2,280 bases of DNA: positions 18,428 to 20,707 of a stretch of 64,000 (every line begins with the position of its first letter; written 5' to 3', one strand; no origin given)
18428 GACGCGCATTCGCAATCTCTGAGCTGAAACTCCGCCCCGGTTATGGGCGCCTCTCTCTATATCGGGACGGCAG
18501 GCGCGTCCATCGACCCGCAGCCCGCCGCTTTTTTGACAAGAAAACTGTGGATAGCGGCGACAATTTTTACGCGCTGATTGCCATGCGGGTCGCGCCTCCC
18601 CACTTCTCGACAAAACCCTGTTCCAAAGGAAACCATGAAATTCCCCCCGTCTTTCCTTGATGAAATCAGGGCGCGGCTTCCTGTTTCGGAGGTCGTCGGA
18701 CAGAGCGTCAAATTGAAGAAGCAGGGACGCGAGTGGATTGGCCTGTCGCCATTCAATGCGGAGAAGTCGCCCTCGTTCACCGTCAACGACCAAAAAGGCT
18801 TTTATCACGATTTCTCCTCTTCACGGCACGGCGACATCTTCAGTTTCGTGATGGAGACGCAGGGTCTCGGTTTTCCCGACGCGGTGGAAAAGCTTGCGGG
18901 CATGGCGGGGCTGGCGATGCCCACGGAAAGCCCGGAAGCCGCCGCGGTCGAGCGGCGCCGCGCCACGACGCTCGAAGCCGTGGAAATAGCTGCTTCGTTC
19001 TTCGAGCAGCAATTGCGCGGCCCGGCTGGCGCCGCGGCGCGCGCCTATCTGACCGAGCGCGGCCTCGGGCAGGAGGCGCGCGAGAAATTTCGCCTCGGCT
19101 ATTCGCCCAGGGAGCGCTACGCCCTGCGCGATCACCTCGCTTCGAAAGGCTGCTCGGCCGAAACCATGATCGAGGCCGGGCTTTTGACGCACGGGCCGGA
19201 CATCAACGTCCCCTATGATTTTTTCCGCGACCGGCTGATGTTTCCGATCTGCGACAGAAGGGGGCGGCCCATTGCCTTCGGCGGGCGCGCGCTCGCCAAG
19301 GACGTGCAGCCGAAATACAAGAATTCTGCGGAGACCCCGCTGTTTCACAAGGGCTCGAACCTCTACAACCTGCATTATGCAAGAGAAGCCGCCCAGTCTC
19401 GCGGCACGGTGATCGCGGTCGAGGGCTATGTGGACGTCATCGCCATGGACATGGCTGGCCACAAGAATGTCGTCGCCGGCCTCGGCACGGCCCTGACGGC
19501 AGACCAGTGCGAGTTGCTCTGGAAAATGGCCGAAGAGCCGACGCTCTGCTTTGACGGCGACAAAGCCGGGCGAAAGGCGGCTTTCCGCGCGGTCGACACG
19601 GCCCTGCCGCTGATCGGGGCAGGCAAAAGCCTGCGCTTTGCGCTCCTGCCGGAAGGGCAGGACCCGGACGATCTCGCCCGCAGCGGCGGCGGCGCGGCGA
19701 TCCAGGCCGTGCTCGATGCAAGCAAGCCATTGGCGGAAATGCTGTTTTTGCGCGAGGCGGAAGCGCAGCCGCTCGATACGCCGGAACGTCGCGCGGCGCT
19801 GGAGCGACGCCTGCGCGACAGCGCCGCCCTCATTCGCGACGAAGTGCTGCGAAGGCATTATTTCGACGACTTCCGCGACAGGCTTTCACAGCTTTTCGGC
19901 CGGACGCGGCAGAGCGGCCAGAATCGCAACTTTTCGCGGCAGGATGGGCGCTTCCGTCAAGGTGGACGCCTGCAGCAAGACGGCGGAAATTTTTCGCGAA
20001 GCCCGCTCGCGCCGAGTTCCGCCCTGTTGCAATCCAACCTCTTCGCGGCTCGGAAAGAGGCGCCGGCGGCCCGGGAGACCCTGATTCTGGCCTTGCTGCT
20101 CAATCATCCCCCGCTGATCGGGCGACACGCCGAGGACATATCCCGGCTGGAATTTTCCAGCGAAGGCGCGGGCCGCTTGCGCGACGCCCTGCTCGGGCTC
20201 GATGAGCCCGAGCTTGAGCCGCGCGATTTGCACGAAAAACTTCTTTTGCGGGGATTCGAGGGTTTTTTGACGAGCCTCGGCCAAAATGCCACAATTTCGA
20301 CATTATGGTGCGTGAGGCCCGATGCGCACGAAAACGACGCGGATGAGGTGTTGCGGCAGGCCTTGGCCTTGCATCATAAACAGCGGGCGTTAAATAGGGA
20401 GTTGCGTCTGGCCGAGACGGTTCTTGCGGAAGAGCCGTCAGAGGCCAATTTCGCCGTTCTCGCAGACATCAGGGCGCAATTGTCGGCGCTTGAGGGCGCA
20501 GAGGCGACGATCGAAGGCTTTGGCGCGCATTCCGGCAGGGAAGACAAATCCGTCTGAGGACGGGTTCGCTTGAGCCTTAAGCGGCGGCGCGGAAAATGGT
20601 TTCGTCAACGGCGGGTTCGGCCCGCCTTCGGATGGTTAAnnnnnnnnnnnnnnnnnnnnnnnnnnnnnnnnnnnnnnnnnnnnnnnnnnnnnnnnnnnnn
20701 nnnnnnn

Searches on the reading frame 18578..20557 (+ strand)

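Call 80: search_protein_families(library=pfam, proteins=[window:18578-20557:+], max_evalue=0.001)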
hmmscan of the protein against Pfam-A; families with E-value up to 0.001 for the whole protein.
window:18578-20557:+ (659 aa): 7 families
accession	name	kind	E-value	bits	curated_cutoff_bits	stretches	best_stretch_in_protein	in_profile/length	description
PF08275.17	DNAG_N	-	5e-40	137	26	1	141-268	1-127/128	DNA primase catalytic core, N-terminal domain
PF01807.25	Zn_ribbon_DnaG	-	1.1e-26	92.9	24.9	1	24-117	3-96/98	CHC2 zinc finger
PF13662.12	Toprim_4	-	2.3e-16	60.2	25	1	276-341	1-73/85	Toprim domain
PF13155.12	Toprim_2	-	9e-16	58.5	22.1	1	281-366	3-87/88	Toprim-like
PF01751.28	Toprim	-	1.1e-09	38.8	23.1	1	278-353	2-92/96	Toprim domain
PF13362.12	Toprim_3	-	2.3e-05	25.2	27.2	1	278-371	2-93/95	Toprim domain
PF10410.14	DnaB_bind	-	2.4e-05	24.9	20.6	1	387-437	2-52/56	DnaB-helicase binding domain of primase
